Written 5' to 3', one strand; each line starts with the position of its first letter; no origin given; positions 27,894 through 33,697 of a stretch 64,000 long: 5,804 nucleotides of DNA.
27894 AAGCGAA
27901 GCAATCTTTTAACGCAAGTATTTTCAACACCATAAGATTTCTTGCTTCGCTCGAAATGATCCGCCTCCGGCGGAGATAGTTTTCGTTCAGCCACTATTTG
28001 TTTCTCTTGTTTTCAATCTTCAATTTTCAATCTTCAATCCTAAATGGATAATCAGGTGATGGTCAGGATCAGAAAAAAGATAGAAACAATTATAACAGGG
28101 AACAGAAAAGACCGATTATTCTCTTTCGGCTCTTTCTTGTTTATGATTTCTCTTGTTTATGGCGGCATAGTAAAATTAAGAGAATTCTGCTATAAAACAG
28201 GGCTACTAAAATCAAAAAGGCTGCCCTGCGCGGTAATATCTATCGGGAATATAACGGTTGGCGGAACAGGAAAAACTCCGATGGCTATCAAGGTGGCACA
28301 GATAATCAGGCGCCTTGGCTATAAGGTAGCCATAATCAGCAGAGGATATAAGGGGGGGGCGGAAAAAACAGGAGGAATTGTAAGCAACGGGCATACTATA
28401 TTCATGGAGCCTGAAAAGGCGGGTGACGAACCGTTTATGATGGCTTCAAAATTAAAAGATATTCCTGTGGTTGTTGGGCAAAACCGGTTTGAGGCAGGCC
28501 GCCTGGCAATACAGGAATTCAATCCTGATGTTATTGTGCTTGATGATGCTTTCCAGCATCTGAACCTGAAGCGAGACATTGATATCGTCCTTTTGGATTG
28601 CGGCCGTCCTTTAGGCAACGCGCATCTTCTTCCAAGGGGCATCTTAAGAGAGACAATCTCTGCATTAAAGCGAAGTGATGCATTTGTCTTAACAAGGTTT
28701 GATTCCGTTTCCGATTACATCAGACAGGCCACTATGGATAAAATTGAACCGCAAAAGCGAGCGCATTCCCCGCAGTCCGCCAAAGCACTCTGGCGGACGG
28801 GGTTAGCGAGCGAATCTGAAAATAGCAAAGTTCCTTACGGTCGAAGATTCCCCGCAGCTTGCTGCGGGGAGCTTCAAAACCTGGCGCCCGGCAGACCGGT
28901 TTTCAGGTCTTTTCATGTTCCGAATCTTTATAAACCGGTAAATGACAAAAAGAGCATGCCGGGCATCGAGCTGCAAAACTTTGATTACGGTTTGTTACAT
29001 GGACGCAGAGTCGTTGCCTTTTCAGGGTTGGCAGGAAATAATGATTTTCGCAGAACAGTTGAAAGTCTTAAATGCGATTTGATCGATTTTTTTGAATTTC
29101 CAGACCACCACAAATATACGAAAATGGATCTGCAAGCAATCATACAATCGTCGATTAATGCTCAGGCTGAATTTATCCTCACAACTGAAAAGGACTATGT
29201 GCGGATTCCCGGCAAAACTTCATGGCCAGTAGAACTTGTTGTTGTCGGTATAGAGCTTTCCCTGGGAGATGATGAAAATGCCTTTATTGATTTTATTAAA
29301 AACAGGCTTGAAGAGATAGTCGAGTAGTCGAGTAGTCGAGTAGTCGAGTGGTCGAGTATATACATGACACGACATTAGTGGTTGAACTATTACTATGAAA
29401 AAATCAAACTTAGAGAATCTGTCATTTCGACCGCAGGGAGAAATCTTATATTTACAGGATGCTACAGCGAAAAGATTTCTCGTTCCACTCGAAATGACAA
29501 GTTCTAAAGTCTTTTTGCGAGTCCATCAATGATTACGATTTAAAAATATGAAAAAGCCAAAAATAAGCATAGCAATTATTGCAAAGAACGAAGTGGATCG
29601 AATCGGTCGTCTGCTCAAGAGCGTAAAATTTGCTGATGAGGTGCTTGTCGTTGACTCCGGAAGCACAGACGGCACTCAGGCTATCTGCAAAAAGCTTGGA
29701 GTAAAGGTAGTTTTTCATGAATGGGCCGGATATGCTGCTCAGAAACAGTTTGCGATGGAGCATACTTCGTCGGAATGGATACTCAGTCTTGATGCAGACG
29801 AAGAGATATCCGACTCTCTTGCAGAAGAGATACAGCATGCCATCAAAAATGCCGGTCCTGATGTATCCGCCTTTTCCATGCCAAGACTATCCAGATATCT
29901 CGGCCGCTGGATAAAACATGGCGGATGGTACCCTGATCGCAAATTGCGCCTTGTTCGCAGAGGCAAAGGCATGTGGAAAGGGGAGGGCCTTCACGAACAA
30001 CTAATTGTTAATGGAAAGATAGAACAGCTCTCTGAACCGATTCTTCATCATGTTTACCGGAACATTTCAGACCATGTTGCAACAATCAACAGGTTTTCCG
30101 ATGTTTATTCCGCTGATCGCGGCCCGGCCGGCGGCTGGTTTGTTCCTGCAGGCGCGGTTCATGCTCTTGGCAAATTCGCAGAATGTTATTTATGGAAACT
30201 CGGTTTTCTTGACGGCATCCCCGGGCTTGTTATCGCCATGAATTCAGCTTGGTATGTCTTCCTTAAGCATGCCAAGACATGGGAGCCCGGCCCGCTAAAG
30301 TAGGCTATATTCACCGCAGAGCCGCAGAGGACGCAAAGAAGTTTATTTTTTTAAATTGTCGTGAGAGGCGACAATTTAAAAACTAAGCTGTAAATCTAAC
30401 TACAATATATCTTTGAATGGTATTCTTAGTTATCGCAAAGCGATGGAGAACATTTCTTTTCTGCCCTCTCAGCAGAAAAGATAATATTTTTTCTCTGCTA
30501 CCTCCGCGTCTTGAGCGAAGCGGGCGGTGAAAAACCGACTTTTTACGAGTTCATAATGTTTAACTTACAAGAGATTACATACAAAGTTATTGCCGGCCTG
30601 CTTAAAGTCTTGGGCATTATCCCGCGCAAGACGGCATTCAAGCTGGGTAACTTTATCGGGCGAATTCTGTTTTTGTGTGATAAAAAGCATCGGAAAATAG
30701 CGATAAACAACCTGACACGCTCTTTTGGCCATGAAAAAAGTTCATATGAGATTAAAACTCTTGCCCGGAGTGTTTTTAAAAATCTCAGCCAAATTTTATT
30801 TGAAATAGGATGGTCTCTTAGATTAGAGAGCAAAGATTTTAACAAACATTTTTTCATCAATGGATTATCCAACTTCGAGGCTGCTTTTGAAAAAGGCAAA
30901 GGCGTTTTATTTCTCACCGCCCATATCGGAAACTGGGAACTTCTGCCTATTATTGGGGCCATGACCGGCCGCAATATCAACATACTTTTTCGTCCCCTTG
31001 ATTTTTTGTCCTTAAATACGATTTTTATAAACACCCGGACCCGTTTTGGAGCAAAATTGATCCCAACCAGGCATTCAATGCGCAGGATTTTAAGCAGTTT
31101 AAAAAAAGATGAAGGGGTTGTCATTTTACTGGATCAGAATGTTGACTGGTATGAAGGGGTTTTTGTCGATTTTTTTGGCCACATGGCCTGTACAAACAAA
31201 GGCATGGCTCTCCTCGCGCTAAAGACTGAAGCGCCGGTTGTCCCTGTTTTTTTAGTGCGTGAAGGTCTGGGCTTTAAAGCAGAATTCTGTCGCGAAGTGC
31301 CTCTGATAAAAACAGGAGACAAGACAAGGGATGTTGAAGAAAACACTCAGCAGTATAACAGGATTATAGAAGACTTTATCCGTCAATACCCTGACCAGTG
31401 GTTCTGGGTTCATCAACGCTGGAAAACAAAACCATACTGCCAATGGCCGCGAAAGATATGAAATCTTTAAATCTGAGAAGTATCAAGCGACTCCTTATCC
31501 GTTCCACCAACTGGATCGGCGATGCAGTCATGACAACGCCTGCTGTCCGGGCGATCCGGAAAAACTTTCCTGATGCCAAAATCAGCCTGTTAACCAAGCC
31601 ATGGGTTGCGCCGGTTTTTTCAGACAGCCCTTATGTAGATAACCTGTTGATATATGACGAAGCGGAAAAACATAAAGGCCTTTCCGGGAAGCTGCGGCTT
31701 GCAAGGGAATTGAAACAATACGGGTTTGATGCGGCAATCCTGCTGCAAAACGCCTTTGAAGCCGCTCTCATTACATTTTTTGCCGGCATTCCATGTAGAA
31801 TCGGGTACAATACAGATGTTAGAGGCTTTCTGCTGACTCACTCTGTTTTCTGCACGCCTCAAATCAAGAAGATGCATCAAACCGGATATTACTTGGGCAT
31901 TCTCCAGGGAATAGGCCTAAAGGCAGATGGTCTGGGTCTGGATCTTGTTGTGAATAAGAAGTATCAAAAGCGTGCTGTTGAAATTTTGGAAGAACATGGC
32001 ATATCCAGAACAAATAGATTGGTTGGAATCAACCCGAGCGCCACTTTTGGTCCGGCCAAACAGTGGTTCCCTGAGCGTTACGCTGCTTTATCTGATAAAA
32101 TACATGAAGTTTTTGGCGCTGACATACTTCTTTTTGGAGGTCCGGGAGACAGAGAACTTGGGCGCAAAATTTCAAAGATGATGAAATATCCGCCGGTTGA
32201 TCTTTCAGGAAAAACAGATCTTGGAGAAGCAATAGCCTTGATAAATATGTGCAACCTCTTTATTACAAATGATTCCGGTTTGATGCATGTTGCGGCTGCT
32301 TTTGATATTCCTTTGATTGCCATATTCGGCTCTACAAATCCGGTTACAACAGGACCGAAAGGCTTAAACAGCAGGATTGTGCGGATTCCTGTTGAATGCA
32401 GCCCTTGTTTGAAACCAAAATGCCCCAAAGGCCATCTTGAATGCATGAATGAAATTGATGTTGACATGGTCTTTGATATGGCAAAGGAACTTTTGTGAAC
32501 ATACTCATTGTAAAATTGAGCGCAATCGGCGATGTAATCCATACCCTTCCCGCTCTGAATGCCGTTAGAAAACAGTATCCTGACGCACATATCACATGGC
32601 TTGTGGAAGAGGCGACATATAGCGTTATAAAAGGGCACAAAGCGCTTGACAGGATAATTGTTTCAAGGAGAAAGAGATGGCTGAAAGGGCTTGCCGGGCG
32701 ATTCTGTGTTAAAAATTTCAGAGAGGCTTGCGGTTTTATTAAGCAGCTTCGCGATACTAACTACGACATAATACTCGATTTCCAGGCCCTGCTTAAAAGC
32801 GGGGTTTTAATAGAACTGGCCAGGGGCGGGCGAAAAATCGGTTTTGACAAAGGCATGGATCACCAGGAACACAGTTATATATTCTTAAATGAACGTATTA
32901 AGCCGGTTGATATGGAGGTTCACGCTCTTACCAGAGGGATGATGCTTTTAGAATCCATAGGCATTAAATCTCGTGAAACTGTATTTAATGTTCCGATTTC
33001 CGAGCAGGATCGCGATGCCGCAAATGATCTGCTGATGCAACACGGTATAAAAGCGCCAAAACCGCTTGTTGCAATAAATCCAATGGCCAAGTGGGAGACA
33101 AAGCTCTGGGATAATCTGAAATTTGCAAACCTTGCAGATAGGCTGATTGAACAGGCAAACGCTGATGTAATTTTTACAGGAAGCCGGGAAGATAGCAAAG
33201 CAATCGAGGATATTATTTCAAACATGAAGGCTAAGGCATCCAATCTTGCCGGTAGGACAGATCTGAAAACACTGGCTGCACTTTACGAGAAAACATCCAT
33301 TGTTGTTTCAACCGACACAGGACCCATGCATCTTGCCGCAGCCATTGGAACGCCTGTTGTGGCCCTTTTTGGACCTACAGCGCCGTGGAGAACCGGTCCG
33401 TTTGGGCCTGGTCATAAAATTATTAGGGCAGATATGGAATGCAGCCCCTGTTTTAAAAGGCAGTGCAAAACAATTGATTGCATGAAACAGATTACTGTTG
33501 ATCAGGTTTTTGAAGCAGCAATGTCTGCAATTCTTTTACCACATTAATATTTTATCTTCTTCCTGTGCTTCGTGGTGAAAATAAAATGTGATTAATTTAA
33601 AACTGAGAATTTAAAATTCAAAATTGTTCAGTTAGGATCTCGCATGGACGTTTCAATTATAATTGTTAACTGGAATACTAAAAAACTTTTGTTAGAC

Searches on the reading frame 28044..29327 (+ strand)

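Call 41: search_protein_families(library=pfam, proteins=[window:28044-29327:+], max_evalue=0.00001)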
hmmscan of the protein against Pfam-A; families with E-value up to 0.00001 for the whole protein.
window:28044-29327:+ (427 aa): 1 family
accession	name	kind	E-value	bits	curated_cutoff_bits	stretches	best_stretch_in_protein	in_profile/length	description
PF02606.20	LpxK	-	8.9e-88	295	27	1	31-422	4-327/328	Tetraacyldisaccharide-1-P 4'-kinase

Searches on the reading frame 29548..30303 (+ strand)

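Call 41: search_protein_families(library=pfam, proteins=[window:29548-30303:+], max_evalue=0.00001)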
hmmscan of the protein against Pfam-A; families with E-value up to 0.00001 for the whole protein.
window:29548-30303:+ (251 aa): 2 families
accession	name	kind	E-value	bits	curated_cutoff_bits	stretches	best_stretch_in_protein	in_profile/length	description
PF00535.33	Glycos_transf_2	-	1.1e-22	81.2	23.3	1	7-126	1-130/168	Glycosyl transferase family 2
PF13704.12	Glyco_tranf_2_4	-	9.2e-07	29.7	27.5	1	13-85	1-82/98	Glycosyl transferase family 2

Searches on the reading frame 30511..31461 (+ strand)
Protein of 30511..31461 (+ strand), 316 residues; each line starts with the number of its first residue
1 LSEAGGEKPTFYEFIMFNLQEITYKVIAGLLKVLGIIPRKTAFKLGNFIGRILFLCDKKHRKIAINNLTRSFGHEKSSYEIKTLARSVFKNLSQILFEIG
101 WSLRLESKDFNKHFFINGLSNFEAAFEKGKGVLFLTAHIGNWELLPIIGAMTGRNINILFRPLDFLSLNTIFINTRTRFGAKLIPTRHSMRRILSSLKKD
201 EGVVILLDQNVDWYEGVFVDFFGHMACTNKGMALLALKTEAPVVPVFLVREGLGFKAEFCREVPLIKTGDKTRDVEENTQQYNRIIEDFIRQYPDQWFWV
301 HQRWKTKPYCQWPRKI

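Call 41: search_protein_families(library=pfam, proteins=[window:30511-31461:+], max_evalue=0.00001)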
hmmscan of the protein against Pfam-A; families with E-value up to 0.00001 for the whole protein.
window:30511-31461:+ (316 aa): 1 family
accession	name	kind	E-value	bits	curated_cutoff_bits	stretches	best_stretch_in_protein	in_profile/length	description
PF03279.18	Lip_A_acyltrans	-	4.5e-56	190.6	22.3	1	26-306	18-295/295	Bacterial lipid A biosynthesis acyltransferase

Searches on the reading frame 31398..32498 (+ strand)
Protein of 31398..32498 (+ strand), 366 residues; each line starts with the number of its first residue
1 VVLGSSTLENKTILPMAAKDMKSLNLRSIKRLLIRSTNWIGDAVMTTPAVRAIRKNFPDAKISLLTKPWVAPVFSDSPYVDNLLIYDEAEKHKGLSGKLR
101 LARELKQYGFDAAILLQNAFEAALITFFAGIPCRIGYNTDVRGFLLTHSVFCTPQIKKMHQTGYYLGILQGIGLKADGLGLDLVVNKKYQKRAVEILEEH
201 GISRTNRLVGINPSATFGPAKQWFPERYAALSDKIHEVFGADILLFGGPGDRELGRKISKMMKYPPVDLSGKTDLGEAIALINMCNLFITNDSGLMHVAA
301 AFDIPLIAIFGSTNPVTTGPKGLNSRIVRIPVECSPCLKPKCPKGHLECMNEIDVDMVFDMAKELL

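Call 41: search_protein_families(library=pfam, proteins=[window:31398-32498:+], max_evalue=0.00001)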
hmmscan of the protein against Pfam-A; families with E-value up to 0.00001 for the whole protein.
window:31398-32498:+ (366 aa): 1 family
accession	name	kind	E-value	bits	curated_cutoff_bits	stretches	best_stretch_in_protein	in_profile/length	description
PF01075.23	Glyco_transf_9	-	3.3e-49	167.9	22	1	99-346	2-245/247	Glycosyltransferase family 9 (heptosyltransferase)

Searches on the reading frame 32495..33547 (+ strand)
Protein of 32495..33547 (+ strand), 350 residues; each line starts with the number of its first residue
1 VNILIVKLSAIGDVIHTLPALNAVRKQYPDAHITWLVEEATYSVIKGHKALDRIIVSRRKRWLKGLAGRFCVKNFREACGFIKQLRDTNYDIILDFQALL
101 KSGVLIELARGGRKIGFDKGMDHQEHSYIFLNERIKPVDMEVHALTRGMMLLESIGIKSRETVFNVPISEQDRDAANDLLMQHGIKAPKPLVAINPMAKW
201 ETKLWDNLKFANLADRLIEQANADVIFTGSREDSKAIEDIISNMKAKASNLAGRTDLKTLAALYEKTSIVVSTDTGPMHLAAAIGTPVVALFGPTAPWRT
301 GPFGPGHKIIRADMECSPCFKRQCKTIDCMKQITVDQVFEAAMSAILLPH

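Call 41: search_protein_families(library=pfam, proteins=[window:32495-33547:+], max_evalue=0.00001)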
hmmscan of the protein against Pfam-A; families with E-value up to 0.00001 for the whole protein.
window:32495-33547:+ (350 aa): 1 family
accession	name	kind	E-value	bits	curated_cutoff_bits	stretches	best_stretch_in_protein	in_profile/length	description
PF01075.23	Glyco_transf_9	-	3.8e-55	187.3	22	1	81-325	4-242/247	Glycosyltransferase family 9 (heptosyltransferase)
